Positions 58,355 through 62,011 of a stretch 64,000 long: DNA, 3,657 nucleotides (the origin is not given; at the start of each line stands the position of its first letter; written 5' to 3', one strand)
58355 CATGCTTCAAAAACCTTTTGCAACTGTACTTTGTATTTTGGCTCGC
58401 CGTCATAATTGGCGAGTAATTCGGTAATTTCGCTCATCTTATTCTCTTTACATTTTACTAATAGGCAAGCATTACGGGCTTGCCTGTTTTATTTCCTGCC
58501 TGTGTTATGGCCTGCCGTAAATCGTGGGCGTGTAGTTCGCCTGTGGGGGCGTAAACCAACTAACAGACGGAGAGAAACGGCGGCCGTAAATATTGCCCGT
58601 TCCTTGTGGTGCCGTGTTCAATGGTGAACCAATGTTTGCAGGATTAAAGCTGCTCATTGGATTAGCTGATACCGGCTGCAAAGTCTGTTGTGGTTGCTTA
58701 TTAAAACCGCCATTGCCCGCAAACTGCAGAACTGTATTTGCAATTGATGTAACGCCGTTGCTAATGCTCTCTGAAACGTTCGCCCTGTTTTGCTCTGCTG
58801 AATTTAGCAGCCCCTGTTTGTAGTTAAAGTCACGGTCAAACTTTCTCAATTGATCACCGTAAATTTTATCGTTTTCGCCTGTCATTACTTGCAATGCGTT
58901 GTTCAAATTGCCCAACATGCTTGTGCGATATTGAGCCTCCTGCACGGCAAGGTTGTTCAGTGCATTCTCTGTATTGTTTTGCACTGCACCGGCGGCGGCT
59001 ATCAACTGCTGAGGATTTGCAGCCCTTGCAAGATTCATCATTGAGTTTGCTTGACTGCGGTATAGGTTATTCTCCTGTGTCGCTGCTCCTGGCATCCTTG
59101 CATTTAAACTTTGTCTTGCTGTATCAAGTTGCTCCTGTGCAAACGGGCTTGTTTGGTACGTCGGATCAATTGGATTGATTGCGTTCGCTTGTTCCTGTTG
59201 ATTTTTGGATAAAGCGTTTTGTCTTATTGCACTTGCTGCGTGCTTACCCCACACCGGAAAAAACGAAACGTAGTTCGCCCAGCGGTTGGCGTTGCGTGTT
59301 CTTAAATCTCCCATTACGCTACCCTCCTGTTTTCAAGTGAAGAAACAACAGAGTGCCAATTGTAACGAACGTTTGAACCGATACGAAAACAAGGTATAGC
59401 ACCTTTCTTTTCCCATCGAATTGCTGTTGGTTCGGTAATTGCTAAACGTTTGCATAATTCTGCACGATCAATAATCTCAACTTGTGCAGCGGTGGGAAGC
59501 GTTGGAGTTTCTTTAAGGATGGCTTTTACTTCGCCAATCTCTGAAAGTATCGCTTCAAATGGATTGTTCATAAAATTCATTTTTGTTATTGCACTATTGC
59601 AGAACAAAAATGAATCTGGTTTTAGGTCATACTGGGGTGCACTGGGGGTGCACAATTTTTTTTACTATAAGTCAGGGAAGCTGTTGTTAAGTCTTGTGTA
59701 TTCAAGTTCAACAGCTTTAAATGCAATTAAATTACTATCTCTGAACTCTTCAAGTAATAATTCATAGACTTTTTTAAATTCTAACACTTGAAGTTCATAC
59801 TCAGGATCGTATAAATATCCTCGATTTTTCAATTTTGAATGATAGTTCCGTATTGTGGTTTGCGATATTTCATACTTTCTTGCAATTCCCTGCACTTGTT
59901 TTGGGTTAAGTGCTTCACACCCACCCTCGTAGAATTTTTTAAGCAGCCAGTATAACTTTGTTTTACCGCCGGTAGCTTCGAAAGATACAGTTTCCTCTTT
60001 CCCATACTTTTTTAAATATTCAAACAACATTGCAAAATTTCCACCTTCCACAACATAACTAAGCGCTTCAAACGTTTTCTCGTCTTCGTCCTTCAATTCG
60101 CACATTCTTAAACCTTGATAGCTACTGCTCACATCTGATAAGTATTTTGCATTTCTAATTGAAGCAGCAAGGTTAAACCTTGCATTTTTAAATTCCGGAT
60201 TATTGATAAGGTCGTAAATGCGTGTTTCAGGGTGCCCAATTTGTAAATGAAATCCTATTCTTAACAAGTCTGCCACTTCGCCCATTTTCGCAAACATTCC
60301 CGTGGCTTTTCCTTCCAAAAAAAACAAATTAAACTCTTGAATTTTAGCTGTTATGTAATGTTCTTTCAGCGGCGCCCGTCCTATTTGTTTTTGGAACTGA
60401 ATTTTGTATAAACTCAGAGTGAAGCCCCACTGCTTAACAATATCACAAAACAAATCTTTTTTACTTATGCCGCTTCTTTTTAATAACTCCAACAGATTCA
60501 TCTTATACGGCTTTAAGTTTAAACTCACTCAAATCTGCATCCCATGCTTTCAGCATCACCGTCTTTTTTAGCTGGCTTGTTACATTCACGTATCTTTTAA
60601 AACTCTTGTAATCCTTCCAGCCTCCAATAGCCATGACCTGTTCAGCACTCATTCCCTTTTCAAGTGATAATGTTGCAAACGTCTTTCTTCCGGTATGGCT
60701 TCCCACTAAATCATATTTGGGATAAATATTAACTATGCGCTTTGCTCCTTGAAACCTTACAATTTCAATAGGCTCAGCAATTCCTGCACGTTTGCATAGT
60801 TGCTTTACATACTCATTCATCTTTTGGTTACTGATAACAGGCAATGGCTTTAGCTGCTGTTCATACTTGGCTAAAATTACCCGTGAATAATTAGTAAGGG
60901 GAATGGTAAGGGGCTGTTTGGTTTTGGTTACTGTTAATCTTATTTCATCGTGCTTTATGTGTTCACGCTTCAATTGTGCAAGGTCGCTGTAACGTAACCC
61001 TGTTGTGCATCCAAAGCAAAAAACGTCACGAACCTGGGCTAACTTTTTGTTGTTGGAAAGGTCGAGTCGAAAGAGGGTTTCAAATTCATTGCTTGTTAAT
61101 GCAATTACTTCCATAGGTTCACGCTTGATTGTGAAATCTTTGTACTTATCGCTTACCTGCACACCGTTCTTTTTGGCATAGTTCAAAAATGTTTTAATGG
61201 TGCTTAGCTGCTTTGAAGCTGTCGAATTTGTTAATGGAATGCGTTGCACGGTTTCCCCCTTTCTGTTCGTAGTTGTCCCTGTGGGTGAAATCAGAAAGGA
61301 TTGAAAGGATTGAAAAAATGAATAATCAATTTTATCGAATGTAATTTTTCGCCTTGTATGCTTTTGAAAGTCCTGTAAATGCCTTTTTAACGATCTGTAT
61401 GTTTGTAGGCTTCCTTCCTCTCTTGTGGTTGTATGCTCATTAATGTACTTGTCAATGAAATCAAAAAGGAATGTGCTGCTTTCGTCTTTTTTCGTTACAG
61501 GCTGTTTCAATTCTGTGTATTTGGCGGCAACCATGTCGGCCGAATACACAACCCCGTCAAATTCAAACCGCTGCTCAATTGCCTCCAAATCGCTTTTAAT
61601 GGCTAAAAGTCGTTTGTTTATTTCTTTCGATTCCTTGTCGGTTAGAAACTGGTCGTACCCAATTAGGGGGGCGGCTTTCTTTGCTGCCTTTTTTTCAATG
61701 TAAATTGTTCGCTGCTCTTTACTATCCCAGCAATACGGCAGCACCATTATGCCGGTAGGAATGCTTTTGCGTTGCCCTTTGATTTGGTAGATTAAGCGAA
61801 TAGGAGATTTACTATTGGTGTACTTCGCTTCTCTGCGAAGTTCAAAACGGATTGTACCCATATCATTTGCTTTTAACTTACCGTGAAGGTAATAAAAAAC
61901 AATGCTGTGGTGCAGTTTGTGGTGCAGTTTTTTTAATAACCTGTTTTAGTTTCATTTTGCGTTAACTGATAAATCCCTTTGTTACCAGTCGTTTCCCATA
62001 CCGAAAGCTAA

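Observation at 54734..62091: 7.2-kb integrative element in tRNA-Ser(GCU) with perfect 24-bp att repeats, retained tRNA terminator and integrase arm-type repeats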

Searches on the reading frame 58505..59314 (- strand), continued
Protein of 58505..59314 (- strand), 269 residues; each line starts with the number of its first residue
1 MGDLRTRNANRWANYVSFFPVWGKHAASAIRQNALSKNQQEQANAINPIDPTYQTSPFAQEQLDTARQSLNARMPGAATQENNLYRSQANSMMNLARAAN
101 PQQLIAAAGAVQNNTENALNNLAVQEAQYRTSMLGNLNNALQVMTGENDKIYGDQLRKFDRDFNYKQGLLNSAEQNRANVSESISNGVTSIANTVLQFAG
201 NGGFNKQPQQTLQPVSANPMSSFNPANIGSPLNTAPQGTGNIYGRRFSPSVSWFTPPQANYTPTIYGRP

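Call 96: predict_structure(alignment_id=A3)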
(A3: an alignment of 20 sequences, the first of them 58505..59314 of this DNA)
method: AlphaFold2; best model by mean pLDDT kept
length: 269 residues; sequences in the alignment: 20
mean_pLDDT: 61.1   pTM: 0.32
mean pLDDT of the five models: 61.1, 60.5, 52.4, 47.8, 37.0
residues with pLDDT >= 90: 0; 70-90: 105; 50-70: 67; < 50: 97
segments of 3 or more residues with pLDDT < 50: 1-6, 15-27, 184-188, 190-192, 198-204, 210-222, 229-235, 237-251, 253-269
pLDDT, mean of each block of 10 residues (from residue 1): 47 46 46 61 62 69 75 75 85 80 74 82 80 75 71 75 73 62 50 48 45 41 47 46 39 46 46
secondary structure, 60 per line:
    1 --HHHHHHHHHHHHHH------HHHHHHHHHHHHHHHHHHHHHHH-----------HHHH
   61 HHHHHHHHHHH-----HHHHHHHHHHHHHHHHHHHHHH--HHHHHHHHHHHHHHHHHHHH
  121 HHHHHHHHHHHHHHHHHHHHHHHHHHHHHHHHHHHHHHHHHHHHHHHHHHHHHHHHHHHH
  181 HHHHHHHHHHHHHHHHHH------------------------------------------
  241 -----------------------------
elements in order: H3-16 H23-45 H57-71 H77-98 H101-198

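Call 99: fold_search(model_id=the predicted structure, library=viral)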
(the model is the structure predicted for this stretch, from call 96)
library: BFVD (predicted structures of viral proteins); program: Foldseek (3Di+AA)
matches with E <= 10: 636; with E <= 0.001: 1
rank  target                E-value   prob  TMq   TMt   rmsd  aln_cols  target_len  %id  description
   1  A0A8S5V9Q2            5.7e-04  1.00  0.34  0.38  15.9       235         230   14  Uncharacterized protein [Siphoviridae sp. ct6rT12]
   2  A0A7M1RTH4            5.1e-03  1.00  0.45  0.20   6.2       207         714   10  Uncharacterized protein [uncultured phage cr131_1]
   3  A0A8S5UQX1            5.4e-03  1.00  0.46  0.16  11.0       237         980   14  Secretion activator protein, putative, Secretion activator, Porphyromonas gingivalis.3A [Podoviridae sp. ctQyH19]
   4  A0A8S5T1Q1            6.4e-03  0.99  0.26  0.31  23.4       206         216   15  Uncharacterized protein [Podoviridae sp. ctuch15]
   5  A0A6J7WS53            8.4e-03  0.97  0.22  0.28  11.9       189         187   14  Uncharacterized protein [uncultured Caudovirales phage]
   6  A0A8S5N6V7            8.9e-03  0.92  0.23  0.16  28.7       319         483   13  Uncharacterized protein [Myoviridae sp. ctiBE32]
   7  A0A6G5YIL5            1.2e-02  0.92  0.23  0.28  22.5       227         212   13  (no name in the UniProt tables at hand)
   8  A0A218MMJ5            1.3e-02  0.99  0.34  0.31  16.8       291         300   14  Internal virion protein [uncultured virus]
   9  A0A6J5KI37            1.4e-02  0.99  0.32  0.34  12.3       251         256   14  DNA transfer protein p32 [uncultured Caudovirales phage]
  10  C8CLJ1                1.5e-02  0.84  0.21  0.23  16.2       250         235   14  (no name in the UniProt tables at hand)
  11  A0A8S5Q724            1.5e-02  0.95  0.27  0.27  16.1       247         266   13  Uncharacterized protein [Podoviridae sp. ctJaJ36]
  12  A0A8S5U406            1.5e-02  0.89  0.23  0.21  18.8       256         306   12  Uncharacterized protein [Podoviridae sp. ctP1X6]
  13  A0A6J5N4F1            1.6e-02  0.63  0.19  0.10  34.2       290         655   15  Caudovirus, tape measure, N-terminal (Fragment) [uncultured Caudovirales phage]
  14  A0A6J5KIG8            2.5e-02  0.93  0.32  0.32  16.4       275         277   14  Uncharacterized protein [uncultured Caudovirales phage]
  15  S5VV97                2.7e-02  0.91  0.24  0.20  35.2       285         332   11  Uncharacterized protein [Pseudomonas phage PaBG]
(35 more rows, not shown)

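Call 101: search_protein_families(library=pfam, proteins=[L005:2289-2957:+, L005:2962-3600:+, L005:3600-4346:+, L005:4346-7810:+, L005:7815-8537:+, L005:8544-9998:+, L006:2552-8542:+], max_evalue=0.01)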
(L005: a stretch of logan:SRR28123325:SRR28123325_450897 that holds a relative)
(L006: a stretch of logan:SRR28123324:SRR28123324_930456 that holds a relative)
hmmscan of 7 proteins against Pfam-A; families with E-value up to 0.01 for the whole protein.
L005:2289-2957:+ (222 aa): 1 family
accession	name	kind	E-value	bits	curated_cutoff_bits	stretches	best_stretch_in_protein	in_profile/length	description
PF24175.2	SU10_adaptor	-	0.00048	21.1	27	1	57-160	41-130/194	SU10 adaptor protein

L005:2962-3600:+ (212 aa): 0 families

L005:3600-4346:+ (248 aa): 0 families

L005:4346-7810:+ (1154 aa): 0 families

L005:7815-8537:+ (240 aa): 0 families

L005:8544-9998:+ (484 aa): 0 families

L006:2552-8542:+ (1997 aa): 0 families

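Call 122: search_protein_families(library=pfam, proteins=[L009:11173-11685:+, L009:11678-12376:+, L009:13689-14252:+, L009:14249-14665:-, L009:14674-15108:-, L008:14404-14913:+], max_evalue=0.01)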
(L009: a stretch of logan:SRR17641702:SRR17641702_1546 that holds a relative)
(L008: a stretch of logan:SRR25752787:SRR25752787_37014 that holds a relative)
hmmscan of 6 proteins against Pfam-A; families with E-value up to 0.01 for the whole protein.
L009:11173-11685:+ (170 aa): 0 families

L009:11678-12376:+ (232 aa): 0 families

L009:13689-14252:+ (187 aa): 0 families

L009:14249-14665:- (138 aa): 0 families

L009:14674-15108:- (144 aa): 1 family
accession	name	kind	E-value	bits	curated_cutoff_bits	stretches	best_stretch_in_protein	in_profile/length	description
PF13274.11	SocA_Panacea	-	9.4e-24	84.9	25.7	1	29-121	1-113/113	Antitoxin SocA-like, Panacea domain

L008:14404-14913:+ (169 aa): 0 families

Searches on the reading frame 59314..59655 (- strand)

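Call 8: search_protein_families(library=pfam, proteins=[window:59314-59655:-], max_evalue=0.1)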
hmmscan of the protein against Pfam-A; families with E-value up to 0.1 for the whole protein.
window:59314-59655:- (113 aa): 2 families
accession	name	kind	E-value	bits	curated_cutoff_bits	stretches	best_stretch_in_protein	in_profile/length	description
PF12728.13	HTH_17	-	0.0002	22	27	1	65-109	5-49/51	Helix-turn-helix domain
PF00376.29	MerR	-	0.028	14.7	28.2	1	66-98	4-37/38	MerR family regulatory protein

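Call 9: search_protein_families(library=phrogs, proteins=[window:59314-59655:-], max_evalue=0.1)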
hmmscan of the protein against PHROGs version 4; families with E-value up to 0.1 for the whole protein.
window:59314-59655:- (113 aa): 7 families
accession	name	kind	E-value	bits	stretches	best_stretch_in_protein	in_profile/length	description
phrog_66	-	integration and excision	4.2e-05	24.4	1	25-105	54-138/412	excisionase and transcriptional regulator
phrog_1729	-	unknown function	0.00011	23.3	1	30-107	72-138/142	-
phrog_1864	-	unknown function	0.03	15.2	1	54-96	13-55/73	-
phrog_10045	-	DNA, RNA and nucleotide metabolism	0.031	15.1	1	54-97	13-57/74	HTH DNA binding protein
phrog_4745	-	DNA, RNA and nucleotide metabolism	0.065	14.1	1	48-87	18-57/107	DNA binding protein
phrog_57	-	head and packaging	0.077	13.8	1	59-111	10-63/199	terminase small subunit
phrog_6620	-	integration and excision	0.079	13.5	0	65-105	5-47/201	transposase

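Call 55: search_protein_families(library=padloc, proteins=[window:59314-59655:-], max_evalue=0.01)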
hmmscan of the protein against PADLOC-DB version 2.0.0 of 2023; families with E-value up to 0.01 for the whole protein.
window:59314-59655:- (113 aa): 1 family
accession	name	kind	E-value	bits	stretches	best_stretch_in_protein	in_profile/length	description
PDLC04133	mad1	-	0.0065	14.8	1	65-99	9-43/60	mads_1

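Call 56: search_protein_families(library=ncbifam, proteins=[window:59314-59655:-], max_evalue=0.01)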
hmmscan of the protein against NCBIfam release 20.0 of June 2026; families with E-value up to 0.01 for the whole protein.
window:59314-59655:- (113 aa): 2 families
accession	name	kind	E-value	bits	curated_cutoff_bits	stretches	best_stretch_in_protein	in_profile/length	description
NF047737.1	antiphage_MADS1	equivalog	0.00022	21.4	80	1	61-99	3-41/49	methylation-associated defense system helix-turn-helix domain-containing protein MAD1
TIGR01764.1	excise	domain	0.0077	16.6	28.8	0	66-97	6-37/49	excisionase family DNA-binding protein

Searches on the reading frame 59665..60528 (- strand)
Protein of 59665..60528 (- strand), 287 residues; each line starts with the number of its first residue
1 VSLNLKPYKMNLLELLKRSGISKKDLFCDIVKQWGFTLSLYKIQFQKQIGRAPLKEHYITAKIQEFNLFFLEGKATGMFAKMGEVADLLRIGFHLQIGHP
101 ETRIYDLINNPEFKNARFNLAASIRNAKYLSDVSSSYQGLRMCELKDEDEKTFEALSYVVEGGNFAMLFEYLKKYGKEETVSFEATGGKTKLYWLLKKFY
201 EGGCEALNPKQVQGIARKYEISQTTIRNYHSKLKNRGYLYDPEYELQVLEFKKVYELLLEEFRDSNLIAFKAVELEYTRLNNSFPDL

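Call 8: search_protein_families(library=pfam, proteins=[window:59665-60528:-], max_evalue=0.1)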
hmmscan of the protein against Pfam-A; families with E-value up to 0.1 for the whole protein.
window:59665-60528:- (287 aa): 4 families
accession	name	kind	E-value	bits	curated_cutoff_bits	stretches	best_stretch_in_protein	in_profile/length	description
PF13730.12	HTH_36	-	0.0061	16.8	25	1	190-239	8-55/55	Helix-turn-helix domain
PF01978.25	TrmB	-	0.047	14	25.6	0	208-245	21-58/68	Sugar-specific transcriptional regulator TrmB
PF00196.25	GerE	-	0.069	13.2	23.5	0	210-235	18-43/57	Bacterial regulatory proteins, luxR family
PF08279.18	HTH_11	-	0.08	13.3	25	0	213-238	19-44/55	HTH domain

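Call 9: search_protein_families(library=phrogs, proteins=[window:59665-60528:-], max_evalue=0.1)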
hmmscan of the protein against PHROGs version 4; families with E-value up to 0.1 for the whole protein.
window:59665-60528:- (287 aa): 2 families
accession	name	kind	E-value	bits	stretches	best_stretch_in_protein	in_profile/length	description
phrog_38339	-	unknown function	0.04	14.9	1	205-245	136-176/193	-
phrog_633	-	transcription regulation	0.069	14.6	0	213-255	20-63/111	transcriptional regulator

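Call 55: search_protein_families(library=padloc, proteins=[window:59665-60528:-], max_evalue=0.01)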
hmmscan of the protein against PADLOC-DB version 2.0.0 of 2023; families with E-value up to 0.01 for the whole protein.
window:59665-60528:- (287 aa): 3 families
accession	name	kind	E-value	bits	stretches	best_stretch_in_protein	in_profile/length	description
PDLC01434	CasR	-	0.0018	16.2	1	210-243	142-175/191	"CAS-I,CAS-II,CAS-III,CAS-IV,CAS-V,CAS-VI; associated_signaling"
PDLC01268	CasR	-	0.0022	16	1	210-240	138-168/179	"CAS-I,CAS-II,CAS-III,CAS-IV,CAS-V,CAS-VI; associated_signaling"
PDLC01044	Csa3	-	0.0044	14.9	1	208-246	148-186/194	Type I-A associated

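Call 56: search_protein_families(library=ncbifam, proteins=[window:59665-60528:-], max_evalue=0.01)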
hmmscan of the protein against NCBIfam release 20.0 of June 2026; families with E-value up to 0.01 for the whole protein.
window:59665-60528:- (287 aa): 1 family
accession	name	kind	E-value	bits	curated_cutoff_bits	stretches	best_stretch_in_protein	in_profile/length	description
TIGR01884.1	cas_HTH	subfamily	0.0091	15.4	60.2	0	210-240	157-187/202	CRISPR-associated CARF protein Csa3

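Call 77: find_related_loci(query=window:59665-60528:-, collection=viral_contigs, flank=10000)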
Query window:59665-60528:- (287 aa) in viral_contigs; peptide patterns used: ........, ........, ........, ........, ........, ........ (x = any residue, [..] = any of these).
10 stretches matched a pattern, but none encodes a relative of the query by tblastn (E <= 1e-3).

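Call 84: find_homologous_proteins(query=window:59665-60528:-)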
Query window:59665-60528:- (287 aa): 3 proteins with E <= 0.001 among 939 candidates.
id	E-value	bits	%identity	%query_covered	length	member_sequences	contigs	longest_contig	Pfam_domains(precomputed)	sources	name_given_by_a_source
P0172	3.3e-181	619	100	97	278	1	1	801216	-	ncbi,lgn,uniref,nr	ncbi:hypothetical protein IQ13_2202 [Lacibacter cauensis]|uniref:Uncharacterized protein n=1 Tax=Lac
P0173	8.3e-104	365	65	97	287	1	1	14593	-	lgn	-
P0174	1.2e-44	171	51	58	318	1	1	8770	-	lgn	-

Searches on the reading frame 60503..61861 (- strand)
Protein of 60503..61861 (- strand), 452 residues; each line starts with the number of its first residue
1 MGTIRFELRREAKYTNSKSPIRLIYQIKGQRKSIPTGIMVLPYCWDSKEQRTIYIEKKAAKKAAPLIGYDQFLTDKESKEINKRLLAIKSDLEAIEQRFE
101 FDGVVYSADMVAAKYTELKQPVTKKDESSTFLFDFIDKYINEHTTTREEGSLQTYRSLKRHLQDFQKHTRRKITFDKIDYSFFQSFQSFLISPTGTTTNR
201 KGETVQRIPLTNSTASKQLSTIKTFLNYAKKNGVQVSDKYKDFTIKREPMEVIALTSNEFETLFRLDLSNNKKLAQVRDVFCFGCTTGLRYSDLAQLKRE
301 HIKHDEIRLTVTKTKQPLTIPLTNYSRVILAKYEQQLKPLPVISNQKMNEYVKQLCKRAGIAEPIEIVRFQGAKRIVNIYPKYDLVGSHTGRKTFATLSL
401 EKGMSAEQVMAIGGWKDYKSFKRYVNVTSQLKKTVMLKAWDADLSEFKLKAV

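Call 8: search_protein_families(library=pfam, proteins=[window:60503-61861:-], max_evalue=0.1)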
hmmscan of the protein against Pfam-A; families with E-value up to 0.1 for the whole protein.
window:60503-61861:- (452 aa): 3 families
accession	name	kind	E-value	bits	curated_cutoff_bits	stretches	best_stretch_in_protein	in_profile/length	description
PF13102.12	Phage_int_SAM_5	-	1.2e-18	67.7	22.3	1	132-244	2-97/98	Phage integrase SAM-like domain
PF00589.27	Phage_integrase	-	5.4e-14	52.8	27.1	1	255-428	3-169/172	Phage integrase family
PF17293.8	Arm-DNA-bind_5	-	2.2e-05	25.3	22.6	1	10-110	4-85/87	Arm DNA-binding domain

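Call 9: search_protein_families(library=phrogs, proteins=[window:60503-61861:-], max_evalue=0.1)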
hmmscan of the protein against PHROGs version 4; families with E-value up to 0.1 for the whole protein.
window:60503-61861:- (452 aa): 3 families
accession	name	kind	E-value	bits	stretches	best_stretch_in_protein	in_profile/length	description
phrog_1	-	integration and excision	2.4e-31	110.7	1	114-443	157-450/611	integrase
phrog_216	-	integration and excision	2e-23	83.9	1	216-441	16-238/301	integrase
phrog_7685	-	integration and excision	0.0037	17.8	1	383-434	178-230/240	integrase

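Call 55: search_protein_families(library=padloc, proteins=[window:60503-61861:-], max_evalue=0.01)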
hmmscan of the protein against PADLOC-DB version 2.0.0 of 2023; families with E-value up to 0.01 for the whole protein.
window:60503-61861:- (452 aa): 1 family
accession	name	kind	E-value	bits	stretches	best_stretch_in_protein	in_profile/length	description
PDLC04354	PDC-M04A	-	0.0019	16.1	1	46-97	77-128/190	-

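Call 56: search_protein_families(library=ncbifam, proteins=[window:60503-61861:-], max_evalue=0.01)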
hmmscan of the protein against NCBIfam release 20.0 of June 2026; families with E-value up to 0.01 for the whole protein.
window:60503-61861:- (452 aa): 6 families
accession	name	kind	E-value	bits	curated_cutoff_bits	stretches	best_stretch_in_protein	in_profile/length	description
TIGR02224.1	recomb_XerC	equivalog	3.9e-14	52.7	335.15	1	145-436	8-286/295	tyrosine recombinase XerC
TIGR02225.1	recomb_XerD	equivalog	4.9e-14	52.4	329.6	1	145-433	8-280/290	site-specific tyrosine recombinase XerD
NF040815.2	recomb_XerA_Arch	equivalog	4.3e-10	39.6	220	1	144-433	9-260/263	site-specific tyrosine recombinase/integron integrase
NF001399.0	PRK00283.1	subfamily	2.2e-09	37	279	1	135-431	8-287/300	tyrosine recombinase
NF002331.0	PRK01287.1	subfamily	3.4e-07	29.6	371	1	121-435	16-320/365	site-specific tyrosine recombinase XerC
TIGR02249.1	integrase_gron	subfamily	0.0054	16.1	265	0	386-435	259-308/315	integron integrase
